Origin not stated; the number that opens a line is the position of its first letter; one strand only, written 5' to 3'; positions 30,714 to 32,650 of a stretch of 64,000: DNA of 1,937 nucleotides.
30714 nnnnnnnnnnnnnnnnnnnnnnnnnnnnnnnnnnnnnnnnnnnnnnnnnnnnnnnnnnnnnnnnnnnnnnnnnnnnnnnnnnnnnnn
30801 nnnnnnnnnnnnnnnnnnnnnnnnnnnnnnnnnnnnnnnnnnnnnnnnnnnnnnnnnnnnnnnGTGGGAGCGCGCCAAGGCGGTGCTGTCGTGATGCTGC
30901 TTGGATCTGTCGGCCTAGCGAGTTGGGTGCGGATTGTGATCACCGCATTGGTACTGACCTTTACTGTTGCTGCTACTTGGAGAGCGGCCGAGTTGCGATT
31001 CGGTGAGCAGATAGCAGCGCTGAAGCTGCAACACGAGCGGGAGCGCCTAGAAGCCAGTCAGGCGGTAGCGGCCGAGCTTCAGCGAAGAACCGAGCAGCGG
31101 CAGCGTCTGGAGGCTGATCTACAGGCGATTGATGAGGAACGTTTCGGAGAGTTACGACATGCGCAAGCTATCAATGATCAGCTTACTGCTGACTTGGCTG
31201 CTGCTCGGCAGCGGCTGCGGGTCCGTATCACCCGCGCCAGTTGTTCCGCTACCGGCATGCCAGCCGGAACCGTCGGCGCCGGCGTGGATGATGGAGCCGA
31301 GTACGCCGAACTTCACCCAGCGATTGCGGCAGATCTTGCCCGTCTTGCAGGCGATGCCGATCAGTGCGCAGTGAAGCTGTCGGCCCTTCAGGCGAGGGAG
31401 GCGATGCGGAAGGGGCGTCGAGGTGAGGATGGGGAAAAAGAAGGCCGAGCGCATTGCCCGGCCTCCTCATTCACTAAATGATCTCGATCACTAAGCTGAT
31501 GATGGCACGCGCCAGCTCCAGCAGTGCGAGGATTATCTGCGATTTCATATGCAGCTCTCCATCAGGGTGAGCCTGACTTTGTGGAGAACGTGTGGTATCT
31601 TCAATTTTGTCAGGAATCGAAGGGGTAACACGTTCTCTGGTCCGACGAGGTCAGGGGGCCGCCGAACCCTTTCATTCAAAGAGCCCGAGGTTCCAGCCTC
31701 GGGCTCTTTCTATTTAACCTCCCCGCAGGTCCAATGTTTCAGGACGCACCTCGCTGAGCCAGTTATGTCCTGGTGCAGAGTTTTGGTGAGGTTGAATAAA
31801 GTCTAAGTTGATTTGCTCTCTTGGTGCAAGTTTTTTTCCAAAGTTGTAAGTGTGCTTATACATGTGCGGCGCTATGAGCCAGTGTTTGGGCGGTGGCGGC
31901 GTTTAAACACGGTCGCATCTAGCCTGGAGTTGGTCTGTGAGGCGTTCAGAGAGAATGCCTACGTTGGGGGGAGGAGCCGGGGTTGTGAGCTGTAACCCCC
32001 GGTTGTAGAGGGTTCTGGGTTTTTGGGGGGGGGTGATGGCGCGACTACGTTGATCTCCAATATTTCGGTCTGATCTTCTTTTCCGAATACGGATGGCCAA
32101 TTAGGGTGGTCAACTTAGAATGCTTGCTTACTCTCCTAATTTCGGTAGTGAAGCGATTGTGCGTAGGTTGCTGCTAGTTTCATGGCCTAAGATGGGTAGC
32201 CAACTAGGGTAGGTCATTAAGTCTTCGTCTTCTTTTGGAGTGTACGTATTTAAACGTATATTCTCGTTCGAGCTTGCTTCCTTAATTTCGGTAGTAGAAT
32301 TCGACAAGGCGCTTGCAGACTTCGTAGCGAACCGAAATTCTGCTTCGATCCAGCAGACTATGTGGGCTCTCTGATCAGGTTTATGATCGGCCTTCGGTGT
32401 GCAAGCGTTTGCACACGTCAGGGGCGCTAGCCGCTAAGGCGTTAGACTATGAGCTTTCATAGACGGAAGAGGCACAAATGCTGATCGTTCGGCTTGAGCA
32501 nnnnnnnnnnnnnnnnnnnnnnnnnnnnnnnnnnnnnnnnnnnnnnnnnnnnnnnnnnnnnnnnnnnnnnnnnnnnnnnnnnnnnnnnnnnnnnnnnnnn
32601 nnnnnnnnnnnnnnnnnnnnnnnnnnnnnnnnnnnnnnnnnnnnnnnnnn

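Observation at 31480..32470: About 1 kb of low-GC non-coding cargo DNA with a long hairpin, terminator, G9 tract and shuffled repeat motifs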

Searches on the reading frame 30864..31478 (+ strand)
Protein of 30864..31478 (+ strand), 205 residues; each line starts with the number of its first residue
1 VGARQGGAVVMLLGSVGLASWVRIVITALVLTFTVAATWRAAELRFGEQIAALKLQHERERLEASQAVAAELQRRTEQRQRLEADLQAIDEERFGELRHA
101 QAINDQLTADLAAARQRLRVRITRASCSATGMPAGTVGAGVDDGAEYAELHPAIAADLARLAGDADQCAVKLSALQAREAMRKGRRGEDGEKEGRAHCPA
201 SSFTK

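Call 36: search_protein_families(library=phrogs, proteins=[window:30864-31478:+], max_evalue=0.1)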
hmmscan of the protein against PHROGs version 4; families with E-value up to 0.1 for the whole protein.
window:30864-31478:+ (205 aa): 7 families
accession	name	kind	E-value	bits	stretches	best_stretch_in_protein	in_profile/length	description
phrog_2466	-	lysis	4.5e-40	138.2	1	21-182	5-166/172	Rz-like spanin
phrog_13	-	lysis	1.3e-12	49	1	20-176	2-145/154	Rz-like spanin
phrog_1327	-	lysis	1.9e-08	35.3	1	58-177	41-149/158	Rz-like spanin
phrog_214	-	lysis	7.7e-05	23.6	1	23-136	8-107/176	Rz-like spanin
phrog_5777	-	unknown function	0.0016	19.7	1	20-177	7-160/169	-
phrog_312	-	lysis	0.0092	17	1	20-175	8-161/173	Rz-like spanin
phrog_5218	-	unknown function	0.043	12.9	1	6-122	632-753/1599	-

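Call 37: search_protein_families(library=pfam, proteins=[window:30864-31478:+], max_evalue=0.1)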
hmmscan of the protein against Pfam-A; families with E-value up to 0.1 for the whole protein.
window:30864-31478:+ (205 aa): 1 family
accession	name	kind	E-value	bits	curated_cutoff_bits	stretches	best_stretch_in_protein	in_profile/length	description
PF03245.18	Phage_lysis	-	8e-10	39.5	25.4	1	62-177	13-119/126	Bacteriophage Rz lysis protein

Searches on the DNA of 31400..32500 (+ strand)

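Call 8: search_dna_similar(query=window:31400-32500:+, collection=phages, mode=distant, max_rows=30)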
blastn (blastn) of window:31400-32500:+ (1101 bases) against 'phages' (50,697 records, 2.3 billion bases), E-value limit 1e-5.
Records with a match: 2; places in all: 2; records where one place covers at least 80% of the query: 0.
Best place of each record, by identity: 80-90% 2.
By first word of the organism name: Pseudomonas 2.
By host as written in the record: Pseudomonas aeruginosa ST773 (NDM-1-producing) 2.
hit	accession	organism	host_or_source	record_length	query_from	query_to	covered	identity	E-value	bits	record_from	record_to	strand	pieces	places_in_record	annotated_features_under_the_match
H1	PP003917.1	Pseudomonas phage vB_Pae_U5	Pseudomonas aeruginosa ST773 ...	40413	2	1099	38%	82.5%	6e-68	419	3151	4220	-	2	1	hypothetical protein (x3) | Rz-like spanin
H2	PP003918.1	Pseudomonas phage vB_Pae_U6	Pseudomonas aeruginosa ST773 ...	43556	2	1099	38%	82.5%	6e-68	419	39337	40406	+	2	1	hypothetical protein (x3)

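Call 9: search_dna_similar(query=window:31400-32500:+, collection=plasmids, mode=distant, max_rows=20)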
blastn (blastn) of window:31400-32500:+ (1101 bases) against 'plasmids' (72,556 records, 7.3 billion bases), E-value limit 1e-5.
No match.

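Call 10: get_annotated_region(hit=H2, flank=3000)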
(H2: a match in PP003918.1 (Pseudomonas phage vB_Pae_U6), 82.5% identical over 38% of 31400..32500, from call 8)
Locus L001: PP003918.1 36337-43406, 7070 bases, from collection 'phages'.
description: Pseudomonas phage vB_Pae_U6, complete genome.
organism: Pseudomonas phage vB_Pae_U6 (NCBI taxid 3126750)
taxonomy: Viruses
host: Pseudomonas aeruginosa ST773 (NDM-1-producing); source: infection or colonization; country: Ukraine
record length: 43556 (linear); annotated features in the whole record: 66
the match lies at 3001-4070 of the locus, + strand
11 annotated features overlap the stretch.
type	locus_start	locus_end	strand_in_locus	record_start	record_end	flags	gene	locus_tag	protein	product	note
CDS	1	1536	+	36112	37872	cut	-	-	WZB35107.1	hypothetical protein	-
CDS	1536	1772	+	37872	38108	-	-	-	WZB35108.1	hypothetical protein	-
CDS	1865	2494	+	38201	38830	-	-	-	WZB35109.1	pyocin R2_PP lytic enzyme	-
CDS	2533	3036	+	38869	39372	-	-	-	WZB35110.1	hypothetical protein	-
CDS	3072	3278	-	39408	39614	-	-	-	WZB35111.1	hypothetical protein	-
CDS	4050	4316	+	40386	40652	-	-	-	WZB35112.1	hypothetical protein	-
CDS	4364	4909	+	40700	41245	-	-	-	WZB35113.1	hypothetical protein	-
CDS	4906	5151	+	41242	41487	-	-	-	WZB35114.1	hypothetical protein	-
CDS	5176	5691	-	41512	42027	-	-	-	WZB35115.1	hypothetical protein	-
CDS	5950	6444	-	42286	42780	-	-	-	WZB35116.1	hypothetical protein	-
CDS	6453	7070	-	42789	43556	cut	-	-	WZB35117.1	hypothetical protein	-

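Call 89: search_rna_families(sources=[L001, L098], threshold=evalue, max_evalue=1)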
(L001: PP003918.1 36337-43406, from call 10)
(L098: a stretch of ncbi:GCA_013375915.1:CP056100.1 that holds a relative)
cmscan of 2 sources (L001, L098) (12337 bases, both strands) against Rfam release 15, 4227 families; matches with E-value up to 1: 2.
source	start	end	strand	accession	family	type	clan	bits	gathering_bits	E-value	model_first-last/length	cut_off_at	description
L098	1448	1556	-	RF02233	sX14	Gene; sRNA;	-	23.9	80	0.57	1-92/92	no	Xanthomonas sRNA sX14/Xoo3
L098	1450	1510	-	RF02784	SorX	Gene; sRNA;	-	19.2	46.6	0.96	1-73/73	no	Singlet oxygen resistance RNA X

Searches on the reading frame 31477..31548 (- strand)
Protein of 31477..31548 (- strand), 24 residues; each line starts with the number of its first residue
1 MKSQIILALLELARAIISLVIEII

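Call 36: search_protein_families(library=phrogs, proteins=[window:31477-31548:-], max_evalue=0.1)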
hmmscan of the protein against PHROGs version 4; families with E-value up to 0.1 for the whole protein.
seq(24 aa): 0 families

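Call 37: search_protein_families(library=pfam, proteins=[window:31477-31548:-], max_evalue=0.1)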
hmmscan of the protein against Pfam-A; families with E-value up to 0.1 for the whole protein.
seq(24 aa): 0 families

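Call 83: search_protein_families(library=ncbifam, max_evalue=10, proteins=[window:31477-31548:-])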
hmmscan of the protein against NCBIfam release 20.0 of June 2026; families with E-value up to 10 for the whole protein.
seq(24 aa): 0 families

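Call 84: search_protein_families(library=padloc, max_evalue=0.1, proteins=[window:31477-31548:-])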
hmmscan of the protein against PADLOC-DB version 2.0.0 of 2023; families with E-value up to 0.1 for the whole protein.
seq(24 aa): 0 families

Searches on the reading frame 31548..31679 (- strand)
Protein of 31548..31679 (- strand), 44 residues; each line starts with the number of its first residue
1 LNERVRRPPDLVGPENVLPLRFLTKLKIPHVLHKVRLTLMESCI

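Call 54: find_encoding_contigs(protein=P0004, flank=1300, max_places=10)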
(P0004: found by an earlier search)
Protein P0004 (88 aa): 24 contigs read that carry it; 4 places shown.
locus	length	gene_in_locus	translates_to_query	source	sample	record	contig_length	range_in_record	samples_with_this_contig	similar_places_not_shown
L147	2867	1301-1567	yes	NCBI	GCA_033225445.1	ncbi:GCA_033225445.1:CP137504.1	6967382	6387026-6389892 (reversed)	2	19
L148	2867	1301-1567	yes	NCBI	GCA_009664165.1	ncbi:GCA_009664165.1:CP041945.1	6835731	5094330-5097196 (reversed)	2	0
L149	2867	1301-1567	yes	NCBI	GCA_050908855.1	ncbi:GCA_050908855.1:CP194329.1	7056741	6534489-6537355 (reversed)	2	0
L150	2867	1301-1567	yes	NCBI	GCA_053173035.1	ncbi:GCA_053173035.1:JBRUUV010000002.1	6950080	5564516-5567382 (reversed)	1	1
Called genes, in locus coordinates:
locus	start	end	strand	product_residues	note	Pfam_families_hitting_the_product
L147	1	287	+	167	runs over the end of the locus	PF03245:Phage_lysis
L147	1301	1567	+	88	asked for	-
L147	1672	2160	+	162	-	-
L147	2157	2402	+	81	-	-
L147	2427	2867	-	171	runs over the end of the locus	-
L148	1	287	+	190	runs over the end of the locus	PF03245:Phage_lysis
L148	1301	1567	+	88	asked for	-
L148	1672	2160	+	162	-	-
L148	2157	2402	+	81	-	-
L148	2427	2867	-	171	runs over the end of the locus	-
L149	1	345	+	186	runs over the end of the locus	PF03245:Phage_lysis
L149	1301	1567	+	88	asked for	-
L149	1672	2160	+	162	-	-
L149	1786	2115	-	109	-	-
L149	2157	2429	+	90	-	-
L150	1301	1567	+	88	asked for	-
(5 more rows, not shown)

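Call 55: find_encoding_contigs(protein=P0005, flank=1300, max_places=10)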
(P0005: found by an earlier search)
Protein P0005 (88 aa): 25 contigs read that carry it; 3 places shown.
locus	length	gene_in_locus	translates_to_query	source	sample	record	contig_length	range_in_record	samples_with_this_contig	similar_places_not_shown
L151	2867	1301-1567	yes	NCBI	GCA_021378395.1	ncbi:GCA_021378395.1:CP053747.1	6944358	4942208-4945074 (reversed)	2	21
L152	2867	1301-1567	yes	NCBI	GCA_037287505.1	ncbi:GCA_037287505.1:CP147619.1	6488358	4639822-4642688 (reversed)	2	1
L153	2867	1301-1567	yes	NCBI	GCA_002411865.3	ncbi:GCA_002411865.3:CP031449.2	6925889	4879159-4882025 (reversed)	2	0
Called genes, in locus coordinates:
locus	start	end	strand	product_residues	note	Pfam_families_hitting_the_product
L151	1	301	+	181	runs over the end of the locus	PF03245:Phage_lysis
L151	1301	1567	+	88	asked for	-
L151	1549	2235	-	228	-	PF02586:SRAP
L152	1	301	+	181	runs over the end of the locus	PF03245:Phage_lysis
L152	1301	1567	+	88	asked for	-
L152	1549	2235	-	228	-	PF02586:SRAP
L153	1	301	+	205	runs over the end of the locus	PF03245:Phage_lysis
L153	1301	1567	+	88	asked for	-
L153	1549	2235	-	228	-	PF02586:SRAP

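Call 56: find_encoding_contigs(protein=P0006, flank=1300, max_places=10)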
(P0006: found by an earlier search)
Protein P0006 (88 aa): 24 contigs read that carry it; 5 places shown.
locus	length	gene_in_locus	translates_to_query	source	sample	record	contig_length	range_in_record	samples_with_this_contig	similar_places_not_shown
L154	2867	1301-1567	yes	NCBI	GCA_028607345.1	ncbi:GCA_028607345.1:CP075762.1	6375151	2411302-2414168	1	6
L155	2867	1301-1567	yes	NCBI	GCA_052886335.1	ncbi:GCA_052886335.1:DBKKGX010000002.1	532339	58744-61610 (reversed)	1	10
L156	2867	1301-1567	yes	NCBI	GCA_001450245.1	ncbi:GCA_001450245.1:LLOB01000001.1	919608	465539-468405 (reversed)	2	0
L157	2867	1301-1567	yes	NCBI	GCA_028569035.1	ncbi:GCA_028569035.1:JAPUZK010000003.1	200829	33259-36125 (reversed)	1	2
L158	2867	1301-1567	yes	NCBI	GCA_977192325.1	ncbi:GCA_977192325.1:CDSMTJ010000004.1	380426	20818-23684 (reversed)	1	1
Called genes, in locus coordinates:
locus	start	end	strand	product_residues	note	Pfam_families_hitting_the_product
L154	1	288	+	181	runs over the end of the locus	PF03245:Phage_lysis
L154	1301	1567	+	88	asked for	-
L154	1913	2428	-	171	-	-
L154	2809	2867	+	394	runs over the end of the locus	PF00004:AAA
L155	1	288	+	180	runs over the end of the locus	PF03245:Phage_lysis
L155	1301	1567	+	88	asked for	-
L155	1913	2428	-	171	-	-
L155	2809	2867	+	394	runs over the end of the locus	PF00004:AAA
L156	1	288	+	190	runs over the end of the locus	PF03245:Phage_lysis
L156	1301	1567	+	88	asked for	-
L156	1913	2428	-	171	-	-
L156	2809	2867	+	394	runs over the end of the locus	PF00004:AAA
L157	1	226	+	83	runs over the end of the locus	-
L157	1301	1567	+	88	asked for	-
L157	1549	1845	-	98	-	PF02586:SRAP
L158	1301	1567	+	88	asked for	-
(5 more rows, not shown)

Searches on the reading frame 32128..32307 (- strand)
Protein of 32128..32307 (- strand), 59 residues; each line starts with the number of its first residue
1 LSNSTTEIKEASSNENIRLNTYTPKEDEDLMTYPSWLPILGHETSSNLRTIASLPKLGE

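Call 36: search_protein_families(library=phrogs, proteins=[window:32128-32307:-], max_evalue=0.1)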
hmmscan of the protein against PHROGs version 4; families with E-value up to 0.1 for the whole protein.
window:32128-32307:- (59 aa): 0 families

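Call 37: search_protein_families(library=pfam, proteins=[window:32128-32307:-], max_evalue=0.1)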
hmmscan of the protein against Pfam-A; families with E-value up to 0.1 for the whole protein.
window:32128-32307:- (59 aa): 1 family
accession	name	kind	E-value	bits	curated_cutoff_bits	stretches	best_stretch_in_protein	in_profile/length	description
PF24264.1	DUF7465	-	0.072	13.3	27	1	23-46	26-49/54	Family of unknown function (DUF7465)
